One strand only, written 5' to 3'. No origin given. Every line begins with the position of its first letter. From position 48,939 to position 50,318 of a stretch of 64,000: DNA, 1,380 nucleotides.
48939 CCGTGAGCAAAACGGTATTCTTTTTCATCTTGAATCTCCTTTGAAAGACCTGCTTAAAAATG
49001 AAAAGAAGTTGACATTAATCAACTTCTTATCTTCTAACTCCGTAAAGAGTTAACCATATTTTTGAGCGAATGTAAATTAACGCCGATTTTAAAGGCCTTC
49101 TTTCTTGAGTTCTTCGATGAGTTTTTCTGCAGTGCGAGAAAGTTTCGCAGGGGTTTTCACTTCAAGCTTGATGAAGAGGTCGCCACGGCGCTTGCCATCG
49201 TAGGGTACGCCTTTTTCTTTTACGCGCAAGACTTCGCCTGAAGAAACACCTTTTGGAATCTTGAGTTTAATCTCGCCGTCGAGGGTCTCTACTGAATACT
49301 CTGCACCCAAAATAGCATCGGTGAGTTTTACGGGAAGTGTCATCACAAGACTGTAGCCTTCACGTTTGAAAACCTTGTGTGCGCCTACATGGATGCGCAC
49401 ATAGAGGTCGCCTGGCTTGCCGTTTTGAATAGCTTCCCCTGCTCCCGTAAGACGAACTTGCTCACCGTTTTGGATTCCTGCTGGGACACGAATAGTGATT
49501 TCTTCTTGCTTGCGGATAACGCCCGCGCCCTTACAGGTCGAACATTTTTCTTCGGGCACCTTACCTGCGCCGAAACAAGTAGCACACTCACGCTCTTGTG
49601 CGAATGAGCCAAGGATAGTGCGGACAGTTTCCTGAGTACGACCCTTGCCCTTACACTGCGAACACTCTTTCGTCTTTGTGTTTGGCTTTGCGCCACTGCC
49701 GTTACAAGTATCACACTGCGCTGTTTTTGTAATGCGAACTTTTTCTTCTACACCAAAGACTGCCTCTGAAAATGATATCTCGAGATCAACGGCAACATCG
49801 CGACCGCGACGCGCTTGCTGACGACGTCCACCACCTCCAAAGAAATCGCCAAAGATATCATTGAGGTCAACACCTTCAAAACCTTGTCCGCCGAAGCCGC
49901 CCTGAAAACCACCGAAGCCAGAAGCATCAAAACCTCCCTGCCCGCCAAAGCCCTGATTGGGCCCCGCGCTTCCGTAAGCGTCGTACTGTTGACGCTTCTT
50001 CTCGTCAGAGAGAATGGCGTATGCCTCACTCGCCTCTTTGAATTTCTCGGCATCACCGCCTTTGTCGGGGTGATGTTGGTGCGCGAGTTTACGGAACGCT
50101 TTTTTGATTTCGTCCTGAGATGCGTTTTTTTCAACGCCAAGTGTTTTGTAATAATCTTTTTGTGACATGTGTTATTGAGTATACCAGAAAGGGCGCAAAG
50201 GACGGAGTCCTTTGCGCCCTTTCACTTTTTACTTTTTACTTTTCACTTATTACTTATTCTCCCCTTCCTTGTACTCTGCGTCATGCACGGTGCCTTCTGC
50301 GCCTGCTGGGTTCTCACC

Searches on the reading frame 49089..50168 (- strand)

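Call 84: search_protein_families(library=pfam, proteins=[window:49089-50168:-], max_evalue=0.00001)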
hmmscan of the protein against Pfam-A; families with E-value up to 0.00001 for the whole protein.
window:49089-50168:- (359 aa): 3 families
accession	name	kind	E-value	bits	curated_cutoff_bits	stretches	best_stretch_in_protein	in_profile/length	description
PF01556.23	DnaJ_C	-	5e-47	160.2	26.6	1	126-340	2-152/152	DnaJ C terminal domain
PF00226.36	DnaJ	-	1.2e-23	83.3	27.8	1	5-63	1-63/63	DnaJ domain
PF00684.25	DnaJ_CXXCXGXG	-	9.8e-15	55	32.7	1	152-216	1-65/65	DnaJ central domain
